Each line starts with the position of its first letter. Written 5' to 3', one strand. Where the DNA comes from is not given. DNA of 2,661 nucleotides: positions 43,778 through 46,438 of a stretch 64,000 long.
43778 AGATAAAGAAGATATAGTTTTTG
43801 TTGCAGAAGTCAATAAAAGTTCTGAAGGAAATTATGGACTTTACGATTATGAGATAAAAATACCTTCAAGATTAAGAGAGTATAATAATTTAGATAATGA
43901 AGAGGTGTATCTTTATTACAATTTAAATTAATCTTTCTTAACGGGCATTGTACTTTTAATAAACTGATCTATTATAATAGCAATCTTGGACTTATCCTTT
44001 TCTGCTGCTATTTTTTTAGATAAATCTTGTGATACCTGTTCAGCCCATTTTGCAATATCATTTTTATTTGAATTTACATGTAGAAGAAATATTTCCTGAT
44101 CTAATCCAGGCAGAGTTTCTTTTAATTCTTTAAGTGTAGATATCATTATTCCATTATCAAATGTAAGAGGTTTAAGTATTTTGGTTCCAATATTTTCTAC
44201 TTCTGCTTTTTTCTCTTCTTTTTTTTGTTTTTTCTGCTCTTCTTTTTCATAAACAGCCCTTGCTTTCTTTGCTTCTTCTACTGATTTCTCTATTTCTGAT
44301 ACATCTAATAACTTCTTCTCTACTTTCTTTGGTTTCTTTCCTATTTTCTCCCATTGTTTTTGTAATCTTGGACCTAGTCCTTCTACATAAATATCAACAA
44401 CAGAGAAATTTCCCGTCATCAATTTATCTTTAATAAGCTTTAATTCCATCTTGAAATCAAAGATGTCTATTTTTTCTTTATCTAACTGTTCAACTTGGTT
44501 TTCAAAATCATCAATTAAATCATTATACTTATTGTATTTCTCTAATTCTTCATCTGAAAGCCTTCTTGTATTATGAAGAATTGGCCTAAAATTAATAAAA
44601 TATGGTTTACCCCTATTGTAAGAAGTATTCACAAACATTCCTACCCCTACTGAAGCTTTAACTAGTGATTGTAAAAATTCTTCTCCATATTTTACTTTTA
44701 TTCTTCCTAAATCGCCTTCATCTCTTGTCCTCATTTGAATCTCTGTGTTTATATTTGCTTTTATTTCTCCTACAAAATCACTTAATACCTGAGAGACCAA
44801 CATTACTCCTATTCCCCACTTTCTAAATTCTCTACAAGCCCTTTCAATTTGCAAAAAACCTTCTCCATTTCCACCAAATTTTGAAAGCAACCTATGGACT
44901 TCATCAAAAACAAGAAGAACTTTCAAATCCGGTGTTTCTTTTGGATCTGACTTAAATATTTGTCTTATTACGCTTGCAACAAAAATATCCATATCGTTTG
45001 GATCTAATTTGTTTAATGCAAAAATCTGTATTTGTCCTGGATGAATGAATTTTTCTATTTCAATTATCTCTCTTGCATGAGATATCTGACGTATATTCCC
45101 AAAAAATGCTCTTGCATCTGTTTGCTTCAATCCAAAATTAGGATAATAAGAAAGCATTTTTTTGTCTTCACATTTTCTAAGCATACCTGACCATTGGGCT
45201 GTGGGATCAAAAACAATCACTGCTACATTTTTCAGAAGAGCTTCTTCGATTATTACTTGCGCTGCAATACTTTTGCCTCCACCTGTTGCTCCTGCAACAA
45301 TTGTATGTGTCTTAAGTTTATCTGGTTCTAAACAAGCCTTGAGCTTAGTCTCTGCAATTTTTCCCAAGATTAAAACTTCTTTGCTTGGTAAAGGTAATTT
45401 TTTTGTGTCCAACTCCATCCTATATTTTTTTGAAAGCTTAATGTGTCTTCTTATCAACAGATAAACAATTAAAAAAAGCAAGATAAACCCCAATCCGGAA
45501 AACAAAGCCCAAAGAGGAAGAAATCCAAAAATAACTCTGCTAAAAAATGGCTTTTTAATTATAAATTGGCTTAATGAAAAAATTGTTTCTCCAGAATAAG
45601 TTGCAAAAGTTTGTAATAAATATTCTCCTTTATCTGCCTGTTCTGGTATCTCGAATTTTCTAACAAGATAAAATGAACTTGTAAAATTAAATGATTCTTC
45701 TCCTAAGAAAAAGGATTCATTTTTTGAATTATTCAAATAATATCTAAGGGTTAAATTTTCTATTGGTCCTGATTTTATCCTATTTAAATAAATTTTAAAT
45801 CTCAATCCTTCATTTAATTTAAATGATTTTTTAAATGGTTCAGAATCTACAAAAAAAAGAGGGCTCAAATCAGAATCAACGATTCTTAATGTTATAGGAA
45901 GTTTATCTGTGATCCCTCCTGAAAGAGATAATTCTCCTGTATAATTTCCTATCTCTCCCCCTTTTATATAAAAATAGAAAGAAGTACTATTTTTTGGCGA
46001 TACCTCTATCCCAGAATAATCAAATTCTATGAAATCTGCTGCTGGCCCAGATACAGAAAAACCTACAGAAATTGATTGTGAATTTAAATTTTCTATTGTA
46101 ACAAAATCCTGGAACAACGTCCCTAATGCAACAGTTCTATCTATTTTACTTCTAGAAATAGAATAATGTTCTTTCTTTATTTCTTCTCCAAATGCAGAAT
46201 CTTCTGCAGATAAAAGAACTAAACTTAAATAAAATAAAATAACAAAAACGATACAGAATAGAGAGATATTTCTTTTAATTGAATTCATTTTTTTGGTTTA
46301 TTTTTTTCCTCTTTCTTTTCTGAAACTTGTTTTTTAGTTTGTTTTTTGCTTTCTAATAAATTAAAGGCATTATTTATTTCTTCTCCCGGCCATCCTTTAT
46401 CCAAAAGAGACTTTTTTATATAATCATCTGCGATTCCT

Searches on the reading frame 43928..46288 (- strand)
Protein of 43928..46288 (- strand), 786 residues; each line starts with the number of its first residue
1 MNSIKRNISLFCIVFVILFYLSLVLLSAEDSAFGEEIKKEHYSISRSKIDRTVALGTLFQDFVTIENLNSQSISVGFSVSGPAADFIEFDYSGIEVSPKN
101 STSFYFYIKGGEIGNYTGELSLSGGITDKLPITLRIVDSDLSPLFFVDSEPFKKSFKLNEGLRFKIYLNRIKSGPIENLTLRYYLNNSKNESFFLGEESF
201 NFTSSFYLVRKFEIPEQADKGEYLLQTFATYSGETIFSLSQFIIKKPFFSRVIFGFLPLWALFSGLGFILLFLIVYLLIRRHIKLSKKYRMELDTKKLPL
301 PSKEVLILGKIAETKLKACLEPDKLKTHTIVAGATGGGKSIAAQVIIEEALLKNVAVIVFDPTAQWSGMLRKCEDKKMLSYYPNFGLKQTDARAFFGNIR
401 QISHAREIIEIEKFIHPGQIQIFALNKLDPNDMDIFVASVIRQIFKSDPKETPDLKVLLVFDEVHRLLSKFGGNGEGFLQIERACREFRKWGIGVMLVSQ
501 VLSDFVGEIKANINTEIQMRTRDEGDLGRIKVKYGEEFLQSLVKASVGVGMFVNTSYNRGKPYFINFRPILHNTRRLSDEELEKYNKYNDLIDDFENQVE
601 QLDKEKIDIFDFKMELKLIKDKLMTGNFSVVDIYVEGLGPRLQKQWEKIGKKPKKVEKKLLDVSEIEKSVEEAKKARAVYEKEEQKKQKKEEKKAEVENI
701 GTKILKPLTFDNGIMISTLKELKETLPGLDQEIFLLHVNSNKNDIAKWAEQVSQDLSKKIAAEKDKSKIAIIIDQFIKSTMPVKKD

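Call 6: search_protein_families(library=pfam, proteins=[window:43928-46288:-], max_evalue=0.01)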
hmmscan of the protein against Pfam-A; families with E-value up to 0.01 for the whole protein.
window:43928-46288:- (786 aa): 8 families
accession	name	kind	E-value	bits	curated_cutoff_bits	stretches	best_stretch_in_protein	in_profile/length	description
PF01935.23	DUF87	-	7e-11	43.1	23.2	1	308-370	3-68/220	Helicase HerA, central domain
PF05872.18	HerA_C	-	1.2e-06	27.9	22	1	320-394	15-90/502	Helicase HerA-like C-terminal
PF04851.21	ResIII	-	8.9e-05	22.9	22.5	1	321-470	20-140/164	Type III restriction enzyme, res subunit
PF12846.13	AAA_10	-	0.00036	20.1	27.5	1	326-372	21-70/362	AAA-like domain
PF00270.35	DEAD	-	0.00041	20.6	26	1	327-476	15-136/167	DEAD/DEAH box helicase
PF01580.24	FtsK_SpoIIIE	-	0.0036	17.2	24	1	324-360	37-77/221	FtsK/SpoIIIE family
PF10412.15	TrwB_AAD_bind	-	0.004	16.5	20.5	0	321-365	10-54/387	Type IV secretion-system coupling protein DNA-binding domain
PF05707.18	Zot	-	0.008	16.1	20.3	0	456-532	82-159/197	Zonular occludens toxin (Zot)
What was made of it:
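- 43928..46288 (-): Short paralog (A2, 786 aa). It has an Ig-like ectodomain of about 255 aa, a TM helix, the ATPase, the three-helix segment, a K/E-rich helix and a small C-terminal domain. Pfam DUF87 43 bits (call 6).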

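Call 9: search_protein_families(library=ncbifam, proteins=[window:43928-46288:-], max_evalue=0.1)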
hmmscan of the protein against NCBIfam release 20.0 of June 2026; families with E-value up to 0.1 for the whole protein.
window:43928-46288:- (786 aa): 10 families
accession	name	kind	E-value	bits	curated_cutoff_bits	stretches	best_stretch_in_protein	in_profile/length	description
NF053655.1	CedD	equivalog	1.3e-10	40.6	600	2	309-371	202-266/527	DNA-translocating ATPase CedD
NF040937.1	HerA_Thermprot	equivalog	8.1e-07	27.8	800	1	411-503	300-396/487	DNA double-strand break repair helicase HerA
NF033849.1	ser_rich_anae_1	subfamily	1.9e-06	25.6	650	1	313-372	747-812/1163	serine-rich protein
NF042944.1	HerA_antiphage_2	equivalog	2.1e-06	26.8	850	1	440-525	412-499/576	anti-phage-associated helicase HerA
TIGR02746.1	TraC-F-type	equivalog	2.7e-06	25.6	567.05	1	440-511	629-694/800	type IV secretion system protein TraC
NF042943.1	HerA_antiphage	equivalog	1.1e-05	24.2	800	1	444-531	424-512/566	anti-phage-associated helicase HerA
NF040819.1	helicase_HerA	equivalog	1.5e-05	23.7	970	1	457-526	404-472/561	DNA double-strand break repair helicase HerA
TIGR03743.1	SXT_TraD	subfamily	4.6e-05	22.1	366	1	319-363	168-212/636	conjugative transfer system coupling protein TraD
NF041214.1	plasmid_TraB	equivalog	0.0049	15.4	800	1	326-371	248-296/639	plasmid transfer protein TraB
TIGR03754.1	conj_TOL_TraD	equivalog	0.022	13.3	647.55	1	317-365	171-219/643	type IV conjugative transfer system coupling protein TraD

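Call 54: search_protein_families(library=padloc, proteins=[window:43928-46288:-], max_evalue=0.01)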
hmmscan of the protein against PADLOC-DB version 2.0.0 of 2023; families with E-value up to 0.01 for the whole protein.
window:43928-46288:- (786 aa): 12 families
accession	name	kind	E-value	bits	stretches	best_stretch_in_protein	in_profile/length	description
PDLC04105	HerA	-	6.2e-17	59.4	2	417-532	378-499/576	-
PDLC04140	mad8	-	1.4e-14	52.3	1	308-530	6-262/314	mads_8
PDLC04107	HerA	-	2.4e-08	31.4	1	302-368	143-212/306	-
PDLC04101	HerA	-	2.5e-07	27.8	1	302-362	142-205/400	-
PDLC04099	HerA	-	3.4e-07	27.8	1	305-367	146-211/214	-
PDLC04103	HerA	-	5e-07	26.4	1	317-372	162-218/579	-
PDLC01055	HerA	-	1.8e-06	25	1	421-568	384-525/532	Type III coevolved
PDLC04100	HerA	-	3.8e-06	23.9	1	443-531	429-518/580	-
PDLC02185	HerA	-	2.7e-05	21.1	1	454-532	444-525/585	-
PDLC02188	HerA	-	6.2e-05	20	1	449-527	421-501/578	-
PDLC04104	HerA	-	0.00034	17.5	1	476-531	244-299/379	-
PDLC04098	HerA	-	0.00088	15.9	1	417-516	483-594/686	-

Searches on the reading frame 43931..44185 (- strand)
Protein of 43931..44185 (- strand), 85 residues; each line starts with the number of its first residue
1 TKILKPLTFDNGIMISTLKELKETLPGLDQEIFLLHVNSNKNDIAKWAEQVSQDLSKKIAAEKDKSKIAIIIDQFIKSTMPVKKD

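Call 37: search_protein_families(library=pfam, proteins=[window:43931-44185:-], max_evalue=0.05)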
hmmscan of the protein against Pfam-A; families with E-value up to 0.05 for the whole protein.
window:43931-44185:- (85 aa): 1 family
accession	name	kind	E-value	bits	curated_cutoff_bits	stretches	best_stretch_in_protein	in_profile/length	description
PF02764.19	Diphtheria_T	-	0.037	14.7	27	1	11-72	49-103/166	Diphtheria toxin, T domain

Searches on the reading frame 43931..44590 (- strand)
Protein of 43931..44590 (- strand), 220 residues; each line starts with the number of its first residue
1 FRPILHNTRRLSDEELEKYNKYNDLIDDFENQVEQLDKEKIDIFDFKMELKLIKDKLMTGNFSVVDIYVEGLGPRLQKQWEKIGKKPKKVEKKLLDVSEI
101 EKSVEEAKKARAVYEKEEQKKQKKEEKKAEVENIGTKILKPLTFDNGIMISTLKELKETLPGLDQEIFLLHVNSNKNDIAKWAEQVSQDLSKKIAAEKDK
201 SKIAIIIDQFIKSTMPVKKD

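Call 47: predict_structure(alignment_id=A2)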
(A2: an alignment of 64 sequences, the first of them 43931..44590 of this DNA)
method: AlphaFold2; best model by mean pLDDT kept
length: 220 residues; sequences in the alignment: 64
mean_pLDDT: 81.6   pTM: 0.41
mean pLDDT of the five models: 81.6, 81.3, 80.1, 78.5, 77.5
residues with pLDDT >= 90: 111; 70-90: 61; 50-70: 34; < 50: 14
segments of 3 or more residues with pLDDT < 50: 121-130
pLDDT, mean of each block of 10 residues (from residue 1): 57 84 91 92 93 90 91 92 85 58 72 67 44 74 91 91 92 91 91 91 92 67
secondary structure, 60 per line:
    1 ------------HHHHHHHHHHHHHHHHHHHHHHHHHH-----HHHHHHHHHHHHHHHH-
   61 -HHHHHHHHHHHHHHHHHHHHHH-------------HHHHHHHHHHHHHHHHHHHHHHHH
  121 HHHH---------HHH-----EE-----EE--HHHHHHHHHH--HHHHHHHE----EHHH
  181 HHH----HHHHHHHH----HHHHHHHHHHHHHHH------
elements in order: H13-38 H44-59 H62-83 H97-124 H153-162 H165-171 H178-183 H188-195 H200-214

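Call 49: fold_search(model_id=the predicted structure, library=pdb)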
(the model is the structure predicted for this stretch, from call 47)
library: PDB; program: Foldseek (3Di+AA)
matches with E <= 10: 21; with E <= 0.001: 0
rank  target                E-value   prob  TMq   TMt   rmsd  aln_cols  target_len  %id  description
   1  3nrx_A                2.9e+00  0.11  0.15  0.25  15.6       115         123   19  Insights into anti-parallel microtubule crosslinking by PRC1, a conserved non-motor microtubule binding protein (released 2010-08-18)
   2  2qr4_A                2.9e+00  0.06  0.20  0.11  22.3       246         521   13  Crystal structure of oligoendopeptidase-F from Enterococcus faecium (released 2007-08-14)
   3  5x50_D                3.3e+00  0.02  0.10  0.13  14.0       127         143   12  RNA Polymerase II from Komagataella Pastoris (Type-2 crystal) (released 2017-05-17)
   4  8dz8_H                4.1e+00  0.10  0.12  0.26  10.8        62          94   18  Neoleukin 4, a de novo designed IL-4 mimetic (released 2023-03-29)
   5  4r5k_A                6.4e+00  0.38  0.27  0.27   2.4        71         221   20  Crystal structure of the DnaK C-terminus (Dnak-SBD-B) (released 2014-09-10)
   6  3nrx_B                6.4e+00  0.08  0.15  0.26  15.2       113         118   17  Insights into anti-parallel microtubule crosslinking by PRC1, a conserved non-motor microtubule binding protein (released 2010-08-18)
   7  8dz8_F                6.4e+00  0.08  0.12  0.26  10.8        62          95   18  Neoleukin 4, a de novo designed IL-4 mimetic (released 2023-03-29)
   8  8dz8_B                6.4e+00  0.06  0.14  0.29  11.3        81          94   12  Neoleukin 4, a de novo designed IL-4 mimetic (released 2023-03-29)
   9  6ei9_B                6.7e+00  0.08  0.18  0.14   7.6        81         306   11  Crystal structure of E. coli tRNA-dihydrouridine synthase B (DusB) (released 2018-01-17)
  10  8dz8_E                7.1e+00  0.08  0.13  0.27  10.9        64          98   17  Neoleukin 4, a de novo designed IL-4 mimetic (released 2023-03-29)
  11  2lkl_MODEL_1_A        7.1e+00  0.06  0.14  0.30  10.5        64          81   11  Structure of the core intracellular domain of PfEMP1 (released 2012-01-25)
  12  4r5i_A                7.5e+00  0.30  0.28  0.27   2.6        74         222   16  Crystal structure of the DnaK C-terminus with the substrate peptide NRLLLTG (released 2014-09-10)
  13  3t47_A                7.5e+00  0.04  0.11  0.26  10.6        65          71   15  Crystal Structure of truncated form of Staphylococcal Complement Inhibitor D (SCIN-D) at 1.3 Angstrom (released 2011-11-23)
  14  7vrb_B                7.5e+00  0.03  0.14  0.22  11.8        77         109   10  Structure of the Human BRG1/SS18 complex (released 2022-05-25)
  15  9k8e_A                7.5e+00  0.03  0.19  0.18  21.0       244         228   15  Cryo-EM structure of designed zinc-induced tetrahedron Cage-t32-Zn1-HEHE-35 (released 2025-10-29)
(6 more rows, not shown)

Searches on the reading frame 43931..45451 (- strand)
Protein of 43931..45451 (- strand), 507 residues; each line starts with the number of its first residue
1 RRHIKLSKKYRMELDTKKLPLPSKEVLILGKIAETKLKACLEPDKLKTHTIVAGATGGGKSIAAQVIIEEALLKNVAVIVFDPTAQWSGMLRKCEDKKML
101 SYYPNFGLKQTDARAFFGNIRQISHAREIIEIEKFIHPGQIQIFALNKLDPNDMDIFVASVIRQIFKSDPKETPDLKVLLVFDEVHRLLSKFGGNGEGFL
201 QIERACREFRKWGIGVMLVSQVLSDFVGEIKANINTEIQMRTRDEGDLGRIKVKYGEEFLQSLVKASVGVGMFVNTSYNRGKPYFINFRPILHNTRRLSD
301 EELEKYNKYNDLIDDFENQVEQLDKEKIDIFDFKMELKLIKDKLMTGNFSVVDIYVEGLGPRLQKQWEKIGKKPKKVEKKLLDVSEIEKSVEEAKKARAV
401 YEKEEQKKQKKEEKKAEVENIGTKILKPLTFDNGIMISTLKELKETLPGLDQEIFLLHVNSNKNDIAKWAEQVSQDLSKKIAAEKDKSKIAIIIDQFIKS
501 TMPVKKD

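Call 10: find_homologous_proteins(query=window:43931-45451:-, max_evalue=0.00001)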
Query window:43931-45451:- (507 aa): 614 proteins with E <= 0.00001 among 8000 candidates; the best 120 are listed.
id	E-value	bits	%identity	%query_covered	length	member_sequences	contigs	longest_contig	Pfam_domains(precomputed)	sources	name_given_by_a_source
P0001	0.0e+0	1066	96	99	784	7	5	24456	PF01935.24,PF05872.19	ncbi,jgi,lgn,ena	-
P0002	0.0e+0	1040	92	100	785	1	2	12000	PF01935.24,PF05872.19,PF04851.22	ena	-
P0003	0.0e+0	1016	91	100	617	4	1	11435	PF01935.24,PF05872.19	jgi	-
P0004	2.7e-298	1008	89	99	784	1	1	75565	PF01935.24,PF05872.19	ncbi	-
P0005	1.7e-296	1002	89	100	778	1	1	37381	PF00270.36,PF01935.24,PF05872.19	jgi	jgi:hypothetical protein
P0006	4.7e-296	1000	89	99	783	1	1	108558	PF01935.24,PF05872.19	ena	-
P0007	1.8e-295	998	90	98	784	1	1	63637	PF01935.24,PF05872.19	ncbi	-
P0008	1.3e-293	992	89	100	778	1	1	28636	PF01935.24,PF05872.19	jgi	jgi:hypothetical protein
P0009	2.2e-293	991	88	99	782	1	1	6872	PF01935.24,PF05872.19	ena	-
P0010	3.9e-293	991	89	99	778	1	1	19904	PF01935.24,PF05872.19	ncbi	-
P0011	7.4e-293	990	89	100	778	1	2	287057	PF01935.24,PF05872.19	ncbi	ncbi:MAG: ATP-binding protein [Nanobdellota archaeon]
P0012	1.6e-292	989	88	99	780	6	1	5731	PF01935.24,PF05872.19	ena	-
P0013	2.7e-292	988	89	100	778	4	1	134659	PF01935.24,PF05872.19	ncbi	-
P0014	2.3e-291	985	88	100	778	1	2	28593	PF01935.24,PF05872.19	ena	-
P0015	1.1e-289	979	87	99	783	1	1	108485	PF01935.24,PF05872.19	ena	-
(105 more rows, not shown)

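Call 23: predict_structure(alignment_id=A1)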
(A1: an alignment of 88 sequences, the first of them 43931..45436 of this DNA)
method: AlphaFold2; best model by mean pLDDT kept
length: 502 residues; sequences in the alignment: 88
mean_pLDDT: 89.3   pTM: 0.77
mean pLDDT of the five models: 89.3, 88.7, 87.8, 87.4, 86.7
residues with pLDDT >= 90: 309; 70-90: 175; 50-70: 9; < 50: 9
segments of 3 or more residues with pLDDT < 50: 410-414, 500-502
pLDDT, mean of each block of 10 residues (from residue 1): 81 94 96 95 91 91 97 96 95 95 96 94 88 96 93 93 89 96 89 91 92 89 76 91 89 91 93 92 96 93 94 94 94 93 91 94 93 83 85 84 63 63 81 88 88 88 90 90 91 75 40
secondary structure, 60 per line:
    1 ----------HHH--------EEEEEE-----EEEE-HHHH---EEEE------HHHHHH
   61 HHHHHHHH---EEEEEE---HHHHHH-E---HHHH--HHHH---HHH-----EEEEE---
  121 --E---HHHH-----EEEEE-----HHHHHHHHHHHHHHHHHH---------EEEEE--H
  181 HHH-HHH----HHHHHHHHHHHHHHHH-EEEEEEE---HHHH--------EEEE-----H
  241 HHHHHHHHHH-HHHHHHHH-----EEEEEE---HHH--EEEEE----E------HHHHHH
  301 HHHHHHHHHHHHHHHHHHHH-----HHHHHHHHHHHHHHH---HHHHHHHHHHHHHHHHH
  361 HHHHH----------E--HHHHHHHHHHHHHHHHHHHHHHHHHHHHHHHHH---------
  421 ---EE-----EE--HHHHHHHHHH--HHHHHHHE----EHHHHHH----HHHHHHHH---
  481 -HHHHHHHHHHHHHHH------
elements in order: E22-27 E33-36 H38-41 E45-48 H55-68 E72-77 H81-86 H92-95 H98-101 E113-117 H127-130 E136-140 H146-163 E173-177 H180-183 H192-207 E209-215 H219-222 E231-234 H240-250 H252-259 E265-270 E279-283 H295-320 H326-340 H344-365 H379-411 H435-444 H447-453 H460-465 H470-477 H482-496
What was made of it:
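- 43928..46288 (-): AF2 model with pLDDT 89 (call 23).
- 44297..44575 (-): A2 C-terminal helical segment (p2 572-664), the counterpart of 18858-19136. Helices at A2 579-604, 610-624 and 628-649 (call 23).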

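Call 26: fold_search(model_id=the predicted structure, library=pdb)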
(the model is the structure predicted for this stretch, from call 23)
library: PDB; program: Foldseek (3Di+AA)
matches with E <= 10: 1282; with E <= 0.001: 169
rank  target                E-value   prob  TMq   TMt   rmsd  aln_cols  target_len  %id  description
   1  4d2i_A                1.1e-10  1.00  0.40  0.43  12.6       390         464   15  Crystal structure of the HerA hexameric DNA translocase from Sulfolobus solfataricus bound to AMP-PNP (released 2014-12-03)
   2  4d2i_B                2.8e-10  1.00  0.41  0.45   6.8       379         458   16  Crystal structure of the HerA hexameric DNA translocase from Sulfolobus solfataricus bound to AMP-PNP (released 2014-12-03)
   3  8xav_A                3.7e-10  1.00  0.40  0.36  17.2       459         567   13  Cryo-EM structure of an anti-phage defense complex (released 2024-06-05)
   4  9x1m_A                1.1e-09  1.00  0.39  0.34   9.9       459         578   14  The cryo-EM structure of HerA-NurA complex with AMPPNP and dsDNA from Thermococcus kodakarensis (released 2026-02-04)
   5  8xau_A                1.5e-09  1.00  0.40  0.36  18.5       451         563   14  Cryo-EM structure of HerA (released 2024-06-05)
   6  8wiv_D                2.3e-09  1.00  0.39  0.33  15.9       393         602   16  Cryo-EM structure of a bacterial protein (released 2024-09-11)
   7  8woc_A                2.7e-09  1.00  0.37  0.52   5.5       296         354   20  Cryo-EM structure of SIR2/HerA complex (released 2024-09-11)
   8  8xau_F                3.6e-09  1.00  0.38  0.36  18.1       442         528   13  Cryo-EM structure of HerA (released 2024-06-05)
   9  8xau_E                6.3e-09  1.00  0.38  0.35  19.2       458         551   13  Cryo-EM structure of HerA (released 2024-06-05)
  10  9x1l_A                8.3e-09  1.00  0.41  0.36   6.1       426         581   13  The cryo-EM structure of HerA-NurA complex with AMPPNP from Thermococcus kodakarensis (released 2026-02-04)
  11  6o1w_A                3.4e-08  1.00  0.32  0.43   8.4       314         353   15  Structure of pCW3 conjugation coupling protein TcpA monomer orthorhombic crystal form (released 2020-02-26)
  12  8zis_D                3.7e-08  1.00  0.38  0.35  18.6       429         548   16  HerA Hexamer (released 2025-03-12)
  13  8wiv_M                3.7e-08  1.00  0.40  0.32  17.6       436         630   14  Cryo-EM structure of a bacterial protein (released 2024-09-11)
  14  8wiv_O                4.0e-08  1.00  0.40  0.31  17.1       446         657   16  Cryo-EM structure of a bacterial protein (released 2024-09-11)
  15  6o1w_B                4.2e-08  1.00  0.32  0.45   8.5       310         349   15  Structure of pCW3 conjugation coupling protein TcpA monomer orthorhombic crystal form (released 2020-02-26)
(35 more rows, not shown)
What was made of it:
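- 43928..46288 (-): Foldseek top hits are HerA 4d2i at E = 1e-10, then TcpA and FtsK (call 26).
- On FtsK-HerA superfamily of P-loop ATPases: Foldseek matches HerA, TcpA and FtsK at E = 1e-10 to 1e-7 (call 26).
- Closest known: Membrane-anchored FtsK/SpoIIIE translocases, type IV coupling proteins. Same: TcpA and FtsK motor domains are significant structural matches (call 26).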

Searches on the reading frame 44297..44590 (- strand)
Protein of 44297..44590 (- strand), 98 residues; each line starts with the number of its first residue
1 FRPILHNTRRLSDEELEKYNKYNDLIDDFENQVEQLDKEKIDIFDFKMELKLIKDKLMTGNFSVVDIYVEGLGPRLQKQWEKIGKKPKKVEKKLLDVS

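Call 58: search_protein_representatives(protein=window:44297-44590:-)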
Query: 98 residues. Proteins with E-value up to 0.001 (for the whole library): 327; up to 1e-10: 190; up to 1e-30: 21. The best 150 are listed.
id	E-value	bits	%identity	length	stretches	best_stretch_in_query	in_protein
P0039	3.0e-42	159.2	78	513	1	1-97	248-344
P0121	1.7e-41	156.7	74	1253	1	1-96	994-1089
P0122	2.8e-39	149.7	74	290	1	1-97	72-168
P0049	8.5e-39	148.1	73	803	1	1-97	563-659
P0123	3.2e-38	146.3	71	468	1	1-95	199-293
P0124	4.1e-38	145.9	70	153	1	1-97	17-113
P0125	1.1e-37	144.6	67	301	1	1-93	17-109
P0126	2.0e-37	143.7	68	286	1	1-94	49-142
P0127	2.3e-35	137.1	69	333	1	1-91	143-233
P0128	8.6e-33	128.9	55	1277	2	1-95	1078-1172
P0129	1.2e-32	128.4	57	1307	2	1-98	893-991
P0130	2.3e-32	127.5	72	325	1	1-85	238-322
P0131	3.2e-32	127.0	65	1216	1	1-89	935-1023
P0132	7.5e-32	125.9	60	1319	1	1-95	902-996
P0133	1.2e-31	125.2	62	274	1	1-96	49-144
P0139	6.3e-31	122.9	63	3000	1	1-95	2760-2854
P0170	3.4e-26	107.7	59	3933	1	1-95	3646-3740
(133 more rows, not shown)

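Call 59: search_protein_families(library=pfam, proteins=[P0139, P0170], max_evalue=0.0001)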
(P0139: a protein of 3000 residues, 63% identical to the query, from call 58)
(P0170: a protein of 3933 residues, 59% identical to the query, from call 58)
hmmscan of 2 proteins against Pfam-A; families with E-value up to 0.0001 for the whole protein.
P0139 (3000 aa): 2 families
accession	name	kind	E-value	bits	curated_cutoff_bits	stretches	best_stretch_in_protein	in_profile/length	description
PF01935.23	DUF87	-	2.1e-10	41.5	23.2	1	2501-2585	3-69/220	Helicase HerA, central domain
PF05872.18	HerA_C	-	6e-05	22.3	22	0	2511-2588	13-91/502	Helicase HerA-like C-terminal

P0170 (3933 aa): 6 families
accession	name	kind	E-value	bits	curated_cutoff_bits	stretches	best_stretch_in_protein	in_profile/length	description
PF13385.13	Laminin_G_3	-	2.7e-33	115.7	27.6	2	857-1006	3-151/151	Concanavalin A-like lectin/glucanases superfamily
PF05763.18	DUF835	-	7.4e-28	97.5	33.1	1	3799-3930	4-136/136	Protein of unknown function (DUF835)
PF19077.6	Big_13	-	7.3e-15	55.7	27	0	2673-2741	33-102/102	Bacterial Ig-like domain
PF01935.23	DUF87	-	6.4e-11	43.2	23.2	1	3386-3483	2-83/220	Helicase HerA, central domain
PF05872.18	HerA_C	-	1.7e-07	30.7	22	1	3393-3483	9-100/502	Helicase HerA-like C-terminal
PF10633.15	NPCBM_assoc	-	9.2e-06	26.2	24.4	0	3119-3191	2-76/78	NPCBM-associated, NEW3 domain of alpha-galactosidase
